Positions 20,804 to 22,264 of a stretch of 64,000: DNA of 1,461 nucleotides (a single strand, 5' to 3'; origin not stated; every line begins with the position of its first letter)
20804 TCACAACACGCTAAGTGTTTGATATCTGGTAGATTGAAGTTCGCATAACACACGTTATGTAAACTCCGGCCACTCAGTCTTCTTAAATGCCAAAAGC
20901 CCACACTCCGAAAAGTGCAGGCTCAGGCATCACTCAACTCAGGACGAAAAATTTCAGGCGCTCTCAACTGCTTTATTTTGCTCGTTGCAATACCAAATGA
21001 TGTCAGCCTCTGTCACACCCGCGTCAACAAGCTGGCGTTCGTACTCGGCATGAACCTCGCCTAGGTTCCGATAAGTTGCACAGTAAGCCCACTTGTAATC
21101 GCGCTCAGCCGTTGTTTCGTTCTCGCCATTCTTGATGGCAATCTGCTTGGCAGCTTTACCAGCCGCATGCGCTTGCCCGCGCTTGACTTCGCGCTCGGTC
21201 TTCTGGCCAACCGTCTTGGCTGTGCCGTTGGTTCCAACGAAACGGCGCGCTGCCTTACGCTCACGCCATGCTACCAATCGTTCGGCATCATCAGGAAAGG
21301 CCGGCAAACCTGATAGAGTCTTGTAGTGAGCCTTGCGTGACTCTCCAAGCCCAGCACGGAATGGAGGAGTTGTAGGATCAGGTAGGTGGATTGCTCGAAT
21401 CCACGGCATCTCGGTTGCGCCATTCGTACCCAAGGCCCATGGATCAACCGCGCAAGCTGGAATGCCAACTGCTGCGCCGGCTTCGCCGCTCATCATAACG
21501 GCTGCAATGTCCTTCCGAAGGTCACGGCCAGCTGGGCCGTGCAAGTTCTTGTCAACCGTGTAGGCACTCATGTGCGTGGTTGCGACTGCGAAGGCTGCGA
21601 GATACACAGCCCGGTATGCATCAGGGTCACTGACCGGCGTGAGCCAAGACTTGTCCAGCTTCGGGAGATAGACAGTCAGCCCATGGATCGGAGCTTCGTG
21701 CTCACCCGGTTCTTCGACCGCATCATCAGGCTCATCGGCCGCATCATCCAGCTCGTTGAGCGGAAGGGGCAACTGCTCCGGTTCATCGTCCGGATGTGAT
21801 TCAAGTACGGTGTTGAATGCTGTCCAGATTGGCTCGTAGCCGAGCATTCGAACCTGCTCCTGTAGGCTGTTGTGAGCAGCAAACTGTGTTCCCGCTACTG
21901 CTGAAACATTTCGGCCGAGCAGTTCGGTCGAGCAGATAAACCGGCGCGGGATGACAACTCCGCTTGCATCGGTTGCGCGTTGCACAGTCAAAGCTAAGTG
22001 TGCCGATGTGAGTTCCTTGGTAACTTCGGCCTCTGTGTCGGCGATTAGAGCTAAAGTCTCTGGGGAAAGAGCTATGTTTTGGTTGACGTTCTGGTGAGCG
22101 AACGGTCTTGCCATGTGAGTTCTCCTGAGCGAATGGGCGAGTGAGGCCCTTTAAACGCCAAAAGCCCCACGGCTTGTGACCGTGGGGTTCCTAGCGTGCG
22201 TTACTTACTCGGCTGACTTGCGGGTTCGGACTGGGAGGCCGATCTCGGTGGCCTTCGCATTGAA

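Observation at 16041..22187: Seven copies of a terminator-hairpin + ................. cassette punctuating the leftward gene block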

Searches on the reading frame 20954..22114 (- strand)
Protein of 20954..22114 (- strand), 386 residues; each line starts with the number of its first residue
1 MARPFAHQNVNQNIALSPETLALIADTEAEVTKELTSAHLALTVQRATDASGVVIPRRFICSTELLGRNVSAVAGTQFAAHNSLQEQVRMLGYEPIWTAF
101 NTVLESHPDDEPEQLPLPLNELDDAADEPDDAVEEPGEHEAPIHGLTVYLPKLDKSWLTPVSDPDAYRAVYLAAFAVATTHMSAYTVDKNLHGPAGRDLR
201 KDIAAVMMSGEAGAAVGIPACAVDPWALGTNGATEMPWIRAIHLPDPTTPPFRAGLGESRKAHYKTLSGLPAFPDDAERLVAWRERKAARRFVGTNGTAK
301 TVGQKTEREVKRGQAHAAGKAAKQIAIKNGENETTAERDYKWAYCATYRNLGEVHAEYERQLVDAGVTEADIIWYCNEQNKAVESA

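Call 7: search_protein_families(library=phrogs, proteins=[window:20954-22114:-])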
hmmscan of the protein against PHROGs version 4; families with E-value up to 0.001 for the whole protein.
window:20954-22114:- (386 aa): 0 families

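Call 8: search_protein_families(library=pfam, proteins=[window:20954-22114:-])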
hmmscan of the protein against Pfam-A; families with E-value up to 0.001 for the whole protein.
window:20954-22114:- (386 aa): 0 families

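Call 10: search_dna_similar(query=window:20954-22114:-, collection=phages, mode=protein, max_rows=15)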
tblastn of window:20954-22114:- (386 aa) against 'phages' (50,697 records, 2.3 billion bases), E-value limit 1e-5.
No match.

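Call 20: find_encoding_contigs(protein=window:20954-22114:-, flank=10000, max_places=6)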
Protein window:20954-22114:- (386 aa): 4 contigs read that carry it; 3 places shown.
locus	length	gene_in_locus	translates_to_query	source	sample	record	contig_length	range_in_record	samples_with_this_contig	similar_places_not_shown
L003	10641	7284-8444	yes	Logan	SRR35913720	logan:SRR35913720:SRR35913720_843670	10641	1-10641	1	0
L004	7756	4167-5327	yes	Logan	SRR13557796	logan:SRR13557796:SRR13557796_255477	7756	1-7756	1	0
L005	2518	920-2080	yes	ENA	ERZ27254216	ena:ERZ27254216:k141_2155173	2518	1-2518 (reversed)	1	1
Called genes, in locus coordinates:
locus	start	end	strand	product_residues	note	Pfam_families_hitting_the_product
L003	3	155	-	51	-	?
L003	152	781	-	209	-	-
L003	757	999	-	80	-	-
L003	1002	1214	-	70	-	-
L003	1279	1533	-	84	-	-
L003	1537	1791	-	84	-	-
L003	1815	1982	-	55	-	-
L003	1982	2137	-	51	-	-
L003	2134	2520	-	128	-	PF07098:DUF1360 (weak)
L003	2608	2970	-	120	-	-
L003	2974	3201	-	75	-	-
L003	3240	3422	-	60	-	-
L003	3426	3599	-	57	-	-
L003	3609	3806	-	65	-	-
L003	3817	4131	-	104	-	-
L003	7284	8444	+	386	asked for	-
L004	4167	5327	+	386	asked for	-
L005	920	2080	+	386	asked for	-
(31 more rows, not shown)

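Call 22: find_homologous_proteins(query=window:20954-22114:-)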
Query window:20954-22114:- (386 aa): 33 proteins with E <= 0.001 among 8000 candidates.
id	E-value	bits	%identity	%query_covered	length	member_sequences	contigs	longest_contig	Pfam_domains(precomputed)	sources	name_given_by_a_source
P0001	1.1e-258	876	100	100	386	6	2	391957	-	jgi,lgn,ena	-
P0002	7.9e-208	708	82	96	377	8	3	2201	-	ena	-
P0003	4.6e-202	689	79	99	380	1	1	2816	-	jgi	jgi:hypothetical protein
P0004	1.1e-191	655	78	95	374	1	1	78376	-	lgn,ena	-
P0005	1.3e-175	602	76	95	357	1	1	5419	-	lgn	-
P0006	2.6e-155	536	69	89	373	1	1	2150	-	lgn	-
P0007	3.3e-141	489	62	98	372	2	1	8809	-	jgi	jgi:DUF971 family protein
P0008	3.0e-138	479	62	99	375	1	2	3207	-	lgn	-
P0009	2.9e-137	476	63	93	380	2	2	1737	-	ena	-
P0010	2.9e-124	433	61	95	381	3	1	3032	-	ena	-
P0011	5.6e-123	429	60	90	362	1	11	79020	-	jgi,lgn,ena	jgi:DUF971 family protein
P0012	2.4e-115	404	57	93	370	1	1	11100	-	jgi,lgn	jgi:hypothetical protein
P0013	7.0e-114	399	57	90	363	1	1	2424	-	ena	-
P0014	1.7e-113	398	58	91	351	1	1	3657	-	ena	-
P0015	1.3e-110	388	54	93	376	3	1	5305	-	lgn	-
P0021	6.5e-101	357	50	95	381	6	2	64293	-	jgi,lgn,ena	-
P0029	1.1e-82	297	49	95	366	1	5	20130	-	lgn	-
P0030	3.5e-78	282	46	95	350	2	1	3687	-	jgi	jgi:hypothetical protein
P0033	1.7e-64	237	41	88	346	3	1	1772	-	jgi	-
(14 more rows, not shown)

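Call 23: find_encoding_contigs(protein=P0004, flank=10000, max_places=2)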
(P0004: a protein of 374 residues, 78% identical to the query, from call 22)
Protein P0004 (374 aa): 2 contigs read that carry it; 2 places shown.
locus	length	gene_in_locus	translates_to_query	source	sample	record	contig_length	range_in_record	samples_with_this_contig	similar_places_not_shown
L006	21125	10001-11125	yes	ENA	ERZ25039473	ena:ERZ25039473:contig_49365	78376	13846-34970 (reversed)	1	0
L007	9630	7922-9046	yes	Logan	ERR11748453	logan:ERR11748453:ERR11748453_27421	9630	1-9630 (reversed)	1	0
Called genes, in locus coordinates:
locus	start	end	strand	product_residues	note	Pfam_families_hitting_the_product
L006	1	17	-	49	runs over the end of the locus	-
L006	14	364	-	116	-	-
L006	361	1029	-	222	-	-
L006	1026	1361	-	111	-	-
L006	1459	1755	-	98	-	-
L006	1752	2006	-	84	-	-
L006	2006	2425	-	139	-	PF00472:RF-1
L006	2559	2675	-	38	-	-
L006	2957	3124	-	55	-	-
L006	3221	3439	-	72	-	-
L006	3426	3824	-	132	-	-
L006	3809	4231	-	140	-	-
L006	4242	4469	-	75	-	-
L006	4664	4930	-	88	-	-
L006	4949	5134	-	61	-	-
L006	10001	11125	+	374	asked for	-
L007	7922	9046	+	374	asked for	-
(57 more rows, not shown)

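Call 24: find_encoding_contigs(protein=P0011, flank=10000, max_places=2)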
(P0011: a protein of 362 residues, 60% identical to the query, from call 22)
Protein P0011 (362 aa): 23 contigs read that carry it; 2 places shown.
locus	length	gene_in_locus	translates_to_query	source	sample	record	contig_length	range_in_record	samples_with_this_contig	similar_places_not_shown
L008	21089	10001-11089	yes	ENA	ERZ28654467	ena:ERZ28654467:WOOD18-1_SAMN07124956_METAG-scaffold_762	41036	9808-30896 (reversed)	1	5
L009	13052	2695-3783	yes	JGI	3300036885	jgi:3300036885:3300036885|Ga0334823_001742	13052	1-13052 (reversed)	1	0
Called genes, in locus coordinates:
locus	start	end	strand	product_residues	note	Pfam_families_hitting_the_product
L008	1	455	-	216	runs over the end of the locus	PF01467:CTP_transf_like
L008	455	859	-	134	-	-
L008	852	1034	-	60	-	-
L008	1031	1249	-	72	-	-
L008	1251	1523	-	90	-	-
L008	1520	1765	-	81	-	-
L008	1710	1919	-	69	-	-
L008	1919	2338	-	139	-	PF00472:RF-1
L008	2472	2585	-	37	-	-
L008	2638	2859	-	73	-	-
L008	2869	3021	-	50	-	-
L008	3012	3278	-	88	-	-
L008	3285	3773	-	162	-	-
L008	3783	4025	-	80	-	-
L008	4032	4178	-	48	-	-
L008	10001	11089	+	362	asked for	-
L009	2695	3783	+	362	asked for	-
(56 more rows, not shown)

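Call 25: find_encoding_contigs(protein=P0021, flank=10000, max_places=2)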
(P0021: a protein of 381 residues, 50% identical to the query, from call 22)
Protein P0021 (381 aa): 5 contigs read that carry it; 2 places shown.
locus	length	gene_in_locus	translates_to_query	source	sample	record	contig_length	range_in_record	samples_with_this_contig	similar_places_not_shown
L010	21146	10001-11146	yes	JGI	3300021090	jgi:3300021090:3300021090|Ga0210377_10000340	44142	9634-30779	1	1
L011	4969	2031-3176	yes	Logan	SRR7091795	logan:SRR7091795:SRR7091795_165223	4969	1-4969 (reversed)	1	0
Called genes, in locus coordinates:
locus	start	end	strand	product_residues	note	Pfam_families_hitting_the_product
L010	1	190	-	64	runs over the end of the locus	-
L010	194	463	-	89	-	-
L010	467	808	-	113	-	-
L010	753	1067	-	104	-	-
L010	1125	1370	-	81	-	-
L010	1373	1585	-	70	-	-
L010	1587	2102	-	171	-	PF03462:PCRF, PF00472:RF-1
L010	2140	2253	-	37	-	-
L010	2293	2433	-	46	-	-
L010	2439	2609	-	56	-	-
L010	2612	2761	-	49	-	-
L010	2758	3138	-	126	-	-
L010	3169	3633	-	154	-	-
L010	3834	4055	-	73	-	-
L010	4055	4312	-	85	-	-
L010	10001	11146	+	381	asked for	-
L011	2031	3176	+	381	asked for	-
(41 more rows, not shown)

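Call 57: search_solved_structures(query=A3, max_evalue=1)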
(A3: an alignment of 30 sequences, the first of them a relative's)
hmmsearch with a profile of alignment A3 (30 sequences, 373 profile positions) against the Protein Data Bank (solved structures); distinct sequences matched with E-value up to 1: 0.

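Call 60: find_encoding_contigs(protein=P0029, flank=10000, max_places=1)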
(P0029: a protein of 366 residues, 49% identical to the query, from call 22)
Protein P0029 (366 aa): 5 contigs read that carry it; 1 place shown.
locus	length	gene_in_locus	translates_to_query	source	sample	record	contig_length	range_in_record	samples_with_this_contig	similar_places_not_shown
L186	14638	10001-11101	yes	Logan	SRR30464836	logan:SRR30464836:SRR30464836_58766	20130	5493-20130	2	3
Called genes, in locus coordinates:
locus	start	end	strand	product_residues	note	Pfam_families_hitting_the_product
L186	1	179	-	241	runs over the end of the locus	PF00535:Glycos_transf_2 (weak)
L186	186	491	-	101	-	-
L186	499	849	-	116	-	-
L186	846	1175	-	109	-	-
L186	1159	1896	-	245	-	-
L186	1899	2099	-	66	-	-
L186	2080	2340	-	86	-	-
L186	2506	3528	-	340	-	-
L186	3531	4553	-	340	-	-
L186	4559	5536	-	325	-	-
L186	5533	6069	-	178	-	PF12850:Metallophos_2 (weak)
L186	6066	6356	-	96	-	-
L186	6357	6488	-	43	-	-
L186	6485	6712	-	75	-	-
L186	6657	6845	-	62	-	-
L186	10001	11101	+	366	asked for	-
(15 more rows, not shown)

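Call 61: find_encoding_contigs(protein=P0030, flank=10000, max_places=1)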
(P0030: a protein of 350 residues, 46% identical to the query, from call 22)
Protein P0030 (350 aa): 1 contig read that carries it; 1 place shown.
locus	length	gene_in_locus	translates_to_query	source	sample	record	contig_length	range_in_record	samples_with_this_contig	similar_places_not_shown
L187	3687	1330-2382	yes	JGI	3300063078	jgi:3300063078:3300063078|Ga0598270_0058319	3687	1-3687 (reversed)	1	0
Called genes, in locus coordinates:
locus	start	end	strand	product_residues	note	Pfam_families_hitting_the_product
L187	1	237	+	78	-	?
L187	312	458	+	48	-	-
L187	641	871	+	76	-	-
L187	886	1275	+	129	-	-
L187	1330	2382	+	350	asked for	-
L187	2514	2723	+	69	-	-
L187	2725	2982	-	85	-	-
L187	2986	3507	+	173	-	PF13688:Reprolysin_5 (weak), PF00413:Peptidase_M10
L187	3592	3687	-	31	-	?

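Call 62: find_encoding_contigs(protein=P0033, flank=10000, max_places=1)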
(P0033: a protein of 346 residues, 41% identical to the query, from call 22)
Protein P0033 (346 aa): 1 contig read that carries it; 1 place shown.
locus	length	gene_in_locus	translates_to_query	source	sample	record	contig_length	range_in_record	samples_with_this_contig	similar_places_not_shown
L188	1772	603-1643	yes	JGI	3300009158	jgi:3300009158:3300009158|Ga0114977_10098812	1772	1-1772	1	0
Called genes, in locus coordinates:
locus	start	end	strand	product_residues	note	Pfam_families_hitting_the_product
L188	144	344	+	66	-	-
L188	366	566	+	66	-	-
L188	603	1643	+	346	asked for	-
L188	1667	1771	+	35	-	?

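Call 64: predict_structure(alignment_id=A3)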
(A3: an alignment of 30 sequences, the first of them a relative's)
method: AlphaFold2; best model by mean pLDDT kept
length: 386 residues; sequences in the alignment: 30
mean_pLDDT: 68.4   pTM: 0.37
mean pLDDT of the five models: 68.4, 67.8, 67.3, 66.3, 63.2
residues with pLDDT >= 90: 55; 70-90: 144; 50-70: 111; < 50: 76
segments of 3 or more residues with pLDDT < 50: 1-13, 29-32, 106-155, 239-241
pLDDT, mean of each block of 10 residues (from residue 1): 33 55 57 71 88 85 89 88 90 86 53 40 34 41 40 47 66 74 57 61 70 72 57 53 52 58 66 77 72 57 78 90 92 92 92 85 90 88 75
secondary structure, 60 per line:
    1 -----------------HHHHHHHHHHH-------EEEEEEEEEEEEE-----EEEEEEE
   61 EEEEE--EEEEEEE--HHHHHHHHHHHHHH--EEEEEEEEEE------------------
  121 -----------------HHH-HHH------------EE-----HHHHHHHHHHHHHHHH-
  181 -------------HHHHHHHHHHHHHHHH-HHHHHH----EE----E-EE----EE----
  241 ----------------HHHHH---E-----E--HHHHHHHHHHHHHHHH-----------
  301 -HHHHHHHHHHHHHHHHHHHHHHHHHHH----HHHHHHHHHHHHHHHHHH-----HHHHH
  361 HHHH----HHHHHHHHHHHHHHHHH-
elements in order: H18-28 E36-48 E54-65 E68-74 H77-90 E93-102 H164-179 H194-209 H211-216 H257-261 H274-289 H302-328 H333-350 H356-364 H369-385

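Call 66: fold_search(model_id=the predicted structure, library=pdb)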
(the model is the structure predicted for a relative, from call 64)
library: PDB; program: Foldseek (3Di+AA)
matches with E <= 10: 516; with E <= 0.001: 0
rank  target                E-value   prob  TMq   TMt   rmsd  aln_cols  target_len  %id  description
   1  9j9h_d                1.5e-01  0.66  0.10  0.37  13.4        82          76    8  High-resolution cryo-EM structure of the Plasmodium falciparum 80S ribosome bound to RACK1 and E-tRNA (released 2025-06-04)
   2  3krp_B                1.5e-01  0.09  0.10  0.13  24.6       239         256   15  Mint heterotetrameric geranyl pyrophosphate synthase in complex with magnesium and GPP (released 2010-02-23)
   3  2l3j_MODEL_1_A        1.6e-01  0.33  0.09  0.14  21.0       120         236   21  The solution structure of the ADAR2 dsRBM-RNA complex reveals a sequence-specific read out of the minor groove (released 2010-10-27)
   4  7z3n_Lk               1.9e-01  0.69  0.10  0.41   8.2        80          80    8  Cryo-EM structure of the ribosome-associated RAC complex on the 80S ribosome - RAC-1 conformation (released 2023-04-12)
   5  2b7v_MODEL_1_A        2.5e-01  0.84  0.11  0.47  10.6        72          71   10  Structure of ADAR2 dsRBM2 (released 2006-03-14)
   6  5vu3_B                2.5e-01  0.63  0.11  0.22  17.9        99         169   21  Crystal structure of the competence-damaged protein (CinA) superfamily protein ECL_02051 from Enterobacter cloacae (released 2017-06-14)
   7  5vu3_D                2.6e-01  0.66  0.11  0.23  16.6        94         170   22  Crystal structure of the competence-damaged protein (CinA) superfamily protein ECL_02051 from Enterobacter cloacae (released 2017-06-14)
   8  5kol_A                2.8e-01  0.85  0.11  0.22   4.1        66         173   14  Crystal structure of the competence-damaged protein (CinA) superfamily protein ECK1530/EC0983 from Escherichia coli (released 2016-07-27)
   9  5vu3_C                2.9e-01  0.60  0.11  0.23  16.5        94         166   22  Crystal structure of the competence-damaged protein (CinA) superfamily protein ECL_02051 from Enterobacter cloacae (released 2017-06-14)
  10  8fru_k                2.9e-01  0.47  0.11  0.39  13.1        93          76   11  60S subunit of the Giardia lamblia 80S ribosome (released 2024-01-31)
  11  5vu3_A                3.3e-01  0.57  0.11  0.22  16.4        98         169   17  Crystal structure of the competence-damaged protein (CinA) superfamily protein ECL_02051 from Enterobacter cloacae (released 2017-06-14)
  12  7zpk_C                3.5e-01  0.33  0.10  0.15  12.1        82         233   16  Mammalian Dicer in the "pre-dicing state" with pre-miR-15a substrate and TARBP2 subunit (released 2022-11-16)
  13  4v4c_B                3.5e-01  0.09  0.06  0.08  15.1       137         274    6  Crystal Structure of Pyrogallol-Phloroglucinol Transhydroxylase from Pelobacter acidigallici (released 2014-07-09)
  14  3adj                  3.9e-01  0.91  0.12  0.55  10.4        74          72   16  Structure of Arabidopsis HYL1 and its molecular implications for miRNA processing (released 2010-05-26)
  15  2nue_B                3.9e-01  0.85  0.11  0.18   4.2        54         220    9  Crystal structure of RNase III from Aquifex aeolicus complexed with ds-RNA at 2.9-Angstrom Resolution (released 2007-11-20)
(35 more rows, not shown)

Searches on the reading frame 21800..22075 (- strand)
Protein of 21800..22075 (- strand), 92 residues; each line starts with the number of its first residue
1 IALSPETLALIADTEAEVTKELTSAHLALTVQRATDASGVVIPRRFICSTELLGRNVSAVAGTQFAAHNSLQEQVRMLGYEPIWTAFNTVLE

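Call 75: predict_structure(alignment_id=A4)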
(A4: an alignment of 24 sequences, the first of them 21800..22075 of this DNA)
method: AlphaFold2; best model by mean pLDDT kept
length: 92 residues; sequences in the alignment: 24
mean_pLDDT: 85.2   pTM: 0.65
mean pLDDT of the five models: 85.2, 84.7, 83.1, 83.0, 82.6
residues with pLDDT >= 90: 60; 70-90: 12; 50-70: 20; < 50: 0
segments of 3 or more residues with pLDDT < 50: none
pLDDT, mean of each block of 10 residues (from residue 1): 66 58 90 91 94 94 95 95 90 56
secondary structure, 60 per line:
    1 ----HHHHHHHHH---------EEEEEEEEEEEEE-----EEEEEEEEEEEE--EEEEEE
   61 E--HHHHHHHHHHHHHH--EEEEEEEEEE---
elements in order: H5-13 E23-35 E41-52 E55-61 H64-77 E80-89
